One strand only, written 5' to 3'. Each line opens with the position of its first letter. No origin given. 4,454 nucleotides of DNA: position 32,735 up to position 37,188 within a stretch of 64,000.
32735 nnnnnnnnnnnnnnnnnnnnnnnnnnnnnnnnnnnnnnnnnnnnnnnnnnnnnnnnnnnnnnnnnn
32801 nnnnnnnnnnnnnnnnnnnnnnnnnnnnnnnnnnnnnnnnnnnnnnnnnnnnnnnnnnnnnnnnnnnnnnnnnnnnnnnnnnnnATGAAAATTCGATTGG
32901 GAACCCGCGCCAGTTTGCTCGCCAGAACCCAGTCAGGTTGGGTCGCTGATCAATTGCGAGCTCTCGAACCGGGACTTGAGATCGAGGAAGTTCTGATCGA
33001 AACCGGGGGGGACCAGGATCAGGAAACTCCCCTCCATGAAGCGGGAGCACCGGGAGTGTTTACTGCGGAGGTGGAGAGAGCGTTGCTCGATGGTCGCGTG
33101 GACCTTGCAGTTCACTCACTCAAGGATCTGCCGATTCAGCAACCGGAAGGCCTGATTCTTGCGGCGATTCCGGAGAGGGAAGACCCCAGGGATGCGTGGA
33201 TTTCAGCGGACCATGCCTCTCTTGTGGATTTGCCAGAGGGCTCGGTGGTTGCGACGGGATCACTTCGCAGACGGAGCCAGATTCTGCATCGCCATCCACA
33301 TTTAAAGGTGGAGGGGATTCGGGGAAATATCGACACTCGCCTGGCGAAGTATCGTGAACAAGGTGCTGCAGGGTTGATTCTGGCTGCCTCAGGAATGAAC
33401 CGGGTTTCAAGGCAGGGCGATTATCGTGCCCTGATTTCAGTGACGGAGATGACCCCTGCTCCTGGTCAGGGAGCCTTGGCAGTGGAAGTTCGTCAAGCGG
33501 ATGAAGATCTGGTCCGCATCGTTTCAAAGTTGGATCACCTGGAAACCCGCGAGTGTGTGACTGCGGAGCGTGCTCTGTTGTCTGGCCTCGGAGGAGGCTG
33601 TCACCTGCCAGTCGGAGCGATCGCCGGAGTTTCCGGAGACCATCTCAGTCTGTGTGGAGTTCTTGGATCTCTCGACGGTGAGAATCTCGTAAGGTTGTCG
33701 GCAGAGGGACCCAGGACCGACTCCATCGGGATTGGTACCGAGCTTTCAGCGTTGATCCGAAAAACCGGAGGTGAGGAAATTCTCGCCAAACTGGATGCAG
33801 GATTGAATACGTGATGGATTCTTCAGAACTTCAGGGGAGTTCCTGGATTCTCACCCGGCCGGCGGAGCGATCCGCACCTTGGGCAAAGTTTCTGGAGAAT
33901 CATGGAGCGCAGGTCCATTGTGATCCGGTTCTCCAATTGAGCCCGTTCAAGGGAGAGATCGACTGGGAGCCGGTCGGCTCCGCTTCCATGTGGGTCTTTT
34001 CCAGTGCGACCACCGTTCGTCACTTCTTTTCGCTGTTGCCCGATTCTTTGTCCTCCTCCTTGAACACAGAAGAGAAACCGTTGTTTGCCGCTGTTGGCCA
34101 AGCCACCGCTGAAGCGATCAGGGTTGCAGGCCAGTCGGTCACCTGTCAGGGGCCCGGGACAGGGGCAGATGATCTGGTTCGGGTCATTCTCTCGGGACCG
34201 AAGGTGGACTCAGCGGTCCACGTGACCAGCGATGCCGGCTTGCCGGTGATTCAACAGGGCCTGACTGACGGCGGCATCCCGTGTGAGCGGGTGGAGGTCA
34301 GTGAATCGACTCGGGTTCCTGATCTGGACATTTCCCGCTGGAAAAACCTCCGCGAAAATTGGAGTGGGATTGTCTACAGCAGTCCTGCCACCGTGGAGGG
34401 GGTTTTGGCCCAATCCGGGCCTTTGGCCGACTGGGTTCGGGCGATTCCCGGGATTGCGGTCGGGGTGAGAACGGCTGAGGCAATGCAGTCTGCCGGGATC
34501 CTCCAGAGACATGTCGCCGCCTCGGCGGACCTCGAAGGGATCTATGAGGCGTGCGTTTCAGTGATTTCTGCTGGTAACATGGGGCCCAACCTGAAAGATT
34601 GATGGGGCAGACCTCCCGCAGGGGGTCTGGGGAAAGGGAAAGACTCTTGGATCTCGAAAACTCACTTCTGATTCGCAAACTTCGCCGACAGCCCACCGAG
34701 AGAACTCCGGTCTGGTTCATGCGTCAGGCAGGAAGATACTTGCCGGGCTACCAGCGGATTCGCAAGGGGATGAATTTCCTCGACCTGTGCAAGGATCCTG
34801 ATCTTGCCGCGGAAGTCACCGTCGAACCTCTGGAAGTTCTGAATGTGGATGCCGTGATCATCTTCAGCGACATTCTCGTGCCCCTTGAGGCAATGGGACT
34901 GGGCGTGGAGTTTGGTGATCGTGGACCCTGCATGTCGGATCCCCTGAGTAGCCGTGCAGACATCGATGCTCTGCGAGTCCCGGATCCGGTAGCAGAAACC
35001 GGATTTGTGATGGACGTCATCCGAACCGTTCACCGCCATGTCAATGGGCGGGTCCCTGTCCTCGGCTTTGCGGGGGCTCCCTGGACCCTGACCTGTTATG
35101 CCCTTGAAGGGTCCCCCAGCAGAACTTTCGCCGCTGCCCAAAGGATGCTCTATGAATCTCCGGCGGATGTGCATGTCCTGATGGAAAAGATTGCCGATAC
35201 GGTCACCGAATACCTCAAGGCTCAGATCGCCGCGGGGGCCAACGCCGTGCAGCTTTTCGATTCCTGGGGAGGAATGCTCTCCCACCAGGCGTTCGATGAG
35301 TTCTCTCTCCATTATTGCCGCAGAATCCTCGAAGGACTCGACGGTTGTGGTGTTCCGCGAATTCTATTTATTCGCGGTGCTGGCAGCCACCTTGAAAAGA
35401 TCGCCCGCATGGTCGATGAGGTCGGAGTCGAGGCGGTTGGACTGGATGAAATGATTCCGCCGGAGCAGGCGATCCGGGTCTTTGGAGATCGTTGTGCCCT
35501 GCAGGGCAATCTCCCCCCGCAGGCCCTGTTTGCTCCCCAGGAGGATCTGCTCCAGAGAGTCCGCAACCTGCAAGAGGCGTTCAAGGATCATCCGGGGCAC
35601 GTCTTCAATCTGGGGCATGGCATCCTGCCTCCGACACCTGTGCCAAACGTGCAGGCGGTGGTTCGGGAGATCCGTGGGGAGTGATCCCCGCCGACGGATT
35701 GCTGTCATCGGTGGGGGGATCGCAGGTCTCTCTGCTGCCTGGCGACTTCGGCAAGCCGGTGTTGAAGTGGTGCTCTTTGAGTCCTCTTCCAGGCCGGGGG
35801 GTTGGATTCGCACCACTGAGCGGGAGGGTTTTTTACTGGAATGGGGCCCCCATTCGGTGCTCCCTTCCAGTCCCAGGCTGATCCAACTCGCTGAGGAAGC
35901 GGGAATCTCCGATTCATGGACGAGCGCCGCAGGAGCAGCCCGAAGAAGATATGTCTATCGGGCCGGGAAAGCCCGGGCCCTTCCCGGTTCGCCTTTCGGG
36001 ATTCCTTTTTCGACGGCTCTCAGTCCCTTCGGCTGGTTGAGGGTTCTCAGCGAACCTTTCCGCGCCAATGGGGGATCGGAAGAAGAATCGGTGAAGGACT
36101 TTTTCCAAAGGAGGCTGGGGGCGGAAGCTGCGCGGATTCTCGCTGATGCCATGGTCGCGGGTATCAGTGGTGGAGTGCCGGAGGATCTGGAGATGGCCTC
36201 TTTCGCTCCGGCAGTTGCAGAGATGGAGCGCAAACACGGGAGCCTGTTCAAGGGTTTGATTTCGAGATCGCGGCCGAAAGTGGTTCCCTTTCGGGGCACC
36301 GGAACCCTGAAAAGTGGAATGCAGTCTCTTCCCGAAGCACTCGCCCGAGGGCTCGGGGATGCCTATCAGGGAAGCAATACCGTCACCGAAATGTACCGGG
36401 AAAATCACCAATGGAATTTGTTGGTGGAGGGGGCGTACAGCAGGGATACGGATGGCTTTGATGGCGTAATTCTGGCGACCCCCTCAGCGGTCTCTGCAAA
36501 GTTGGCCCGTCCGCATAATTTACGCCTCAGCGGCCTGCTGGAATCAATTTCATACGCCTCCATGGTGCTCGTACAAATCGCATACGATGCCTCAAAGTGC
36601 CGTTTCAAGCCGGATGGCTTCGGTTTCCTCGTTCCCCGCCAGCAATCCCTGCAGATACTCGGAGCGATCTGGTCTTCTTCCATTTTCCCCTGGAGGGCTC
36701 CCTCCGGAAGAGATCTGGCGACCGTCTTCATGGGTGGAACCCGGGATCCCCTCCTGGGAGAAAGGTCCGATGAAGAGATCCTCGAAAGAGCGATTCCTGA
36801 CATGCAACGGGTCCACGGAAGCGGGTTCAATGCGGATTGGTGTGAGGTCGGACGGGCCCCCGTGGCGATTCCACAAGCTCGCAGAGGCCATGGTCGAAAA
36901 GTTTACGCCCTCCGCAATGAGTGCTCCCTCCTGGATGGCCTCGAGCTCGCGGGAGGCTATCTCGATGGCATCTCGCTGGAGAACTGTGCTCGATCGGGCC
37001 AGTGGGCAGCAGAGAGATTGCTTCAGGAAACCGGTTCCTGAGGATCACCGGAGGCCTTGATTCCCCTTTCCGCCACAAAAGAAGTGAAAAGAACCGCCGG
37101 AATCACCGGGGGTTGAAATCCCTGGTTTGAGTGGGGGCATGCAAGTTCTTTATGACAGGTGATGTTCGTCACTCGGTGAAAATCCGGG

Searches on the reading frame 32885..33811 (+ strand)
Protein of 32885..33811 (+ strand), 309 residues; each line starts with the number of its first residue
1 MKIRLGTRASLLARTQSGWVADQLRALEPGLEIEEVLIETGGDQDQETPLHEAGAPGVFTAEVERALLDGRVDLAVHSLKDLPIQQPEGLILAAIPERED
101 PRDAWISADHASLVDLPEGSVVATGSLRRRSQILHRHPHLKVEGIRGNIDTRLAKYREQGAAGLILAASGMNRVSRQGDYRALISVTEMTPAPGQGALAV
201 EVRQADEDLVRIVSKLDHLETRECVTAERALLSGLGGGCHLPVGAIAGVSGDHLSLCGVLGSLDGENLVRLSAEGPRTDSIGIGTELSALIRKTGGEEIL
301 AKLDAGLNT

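Call 42: search_protein_families(library=pfam, proteins=[window:32885-33811:+], max_evalue=0.001)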
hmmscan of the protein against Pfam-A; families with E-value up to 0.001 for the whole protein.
window:32885-33811:+ (309 aa): 2 families
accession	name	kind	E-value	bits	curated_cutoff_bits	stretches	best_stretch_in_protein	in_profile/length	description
PF01379.25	Porphobil_deam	-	5.6e-73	245.3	22.1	1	3-209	1-205/207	Porphobilinogen deaminase, dipyromethane cofactor binding domain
PF03900.20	Porphobil_deamC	-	2.1e-15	57.2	26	1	223-291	2-72/74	Porphobilinogen deaminase, C-terminal domain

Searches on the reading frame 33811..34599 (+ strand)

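Call 42: search_protein_families(library=pfam, proteins=[window:33811-34599:+], max_evalue=0.001)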
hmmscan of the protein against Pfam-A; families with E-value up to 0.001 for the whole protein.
window:33811-34599:+ (263 aa): 1 family
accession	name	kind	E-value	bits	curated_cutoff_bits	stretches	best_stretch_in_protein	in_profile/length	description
PF02602.20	HEM4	-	3.2e-24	85.8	27.5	1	24-245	3-230/231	Uroporphyrinogen-III synthase HemD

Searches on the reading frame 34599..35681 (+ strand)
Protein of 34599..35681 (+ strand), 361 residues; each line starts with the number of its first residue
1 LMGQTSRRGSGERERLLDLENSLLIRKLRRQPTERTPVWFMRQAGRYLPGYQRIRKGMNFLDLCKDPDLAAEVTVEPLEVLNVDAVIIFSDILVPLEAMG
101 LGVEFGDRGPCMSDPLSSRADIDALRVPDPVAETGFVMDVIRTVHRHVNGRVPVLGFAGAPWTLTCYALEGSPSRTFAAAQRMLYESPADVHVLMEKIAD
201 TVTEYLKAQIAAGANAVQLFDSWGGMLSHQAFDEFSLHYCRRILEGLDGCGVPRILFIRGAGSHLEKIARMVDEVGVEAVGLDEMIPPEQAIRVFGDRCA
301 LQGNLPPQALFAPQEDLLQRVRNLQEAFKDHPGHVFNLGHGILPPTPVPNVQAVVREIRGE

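Call 42: search_protein_families(library=pfam, proteins=[window:34599-35681:+], max_evalue=0.001)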
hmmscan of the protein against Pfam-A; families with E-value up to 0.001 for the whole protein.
window:34599-35681:+ (361 aa): 1 family
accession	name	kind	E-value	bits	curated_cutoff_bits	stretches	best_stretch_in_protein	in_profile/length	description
PF01208.23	URO-D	-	2.5e-121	405.4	23.9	1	20-359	2-344/346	Uroporphyrinogen decarboxylase (URO-D)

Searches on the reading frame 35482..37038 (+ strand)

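Call 42: search_protein_families(library=pfam, proteins=[window:35482-37038:+], max_evalue=0.001)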
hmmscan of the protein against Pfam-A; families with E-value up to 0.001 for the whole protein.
window:35482-37038:+ (519 aa): 8 families
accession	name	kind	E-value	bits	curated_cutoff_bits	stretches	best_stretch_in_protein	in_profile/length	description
PF01593.30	Amino_oxidase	-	3.6e-48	165.4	19.8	1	80-514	1-443/443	Flavin containing amine oxidoreductase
PF13450.12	NAD_binding_8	-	8e-18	64.9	21.9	1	75-139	1-67/68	NAD(P)-binding Rossmann-like domain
PF01266.30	DAO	-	4.9e-09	36.6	27.9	1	72-140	1-67/353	FAD dependent oxidoreductase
PF07992.20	Pyr_redox_2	-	5.4e-06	26.5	26.1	1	72-101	2-31/291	Pyridine nucleotide-disulphide oxidoreductase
PF00890.30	FAD_binding_2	-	2.8e-05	23.9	20.4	1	73-107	2-36/414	FAD binding domain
PF01134.28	GIDA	-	4e-05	23.3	22.1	1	73-101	2-30/391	Glucose inhibited division protein A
PF12831.13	FAD_oxidored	-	8.9e-05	22.4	27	1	73-108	2-37/416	FAD dependent oxidoreductase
PF03486.20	HI0933_like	-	0.00029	20.8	50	1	72-111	2-41/244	HI0933-like protein Rossmann domain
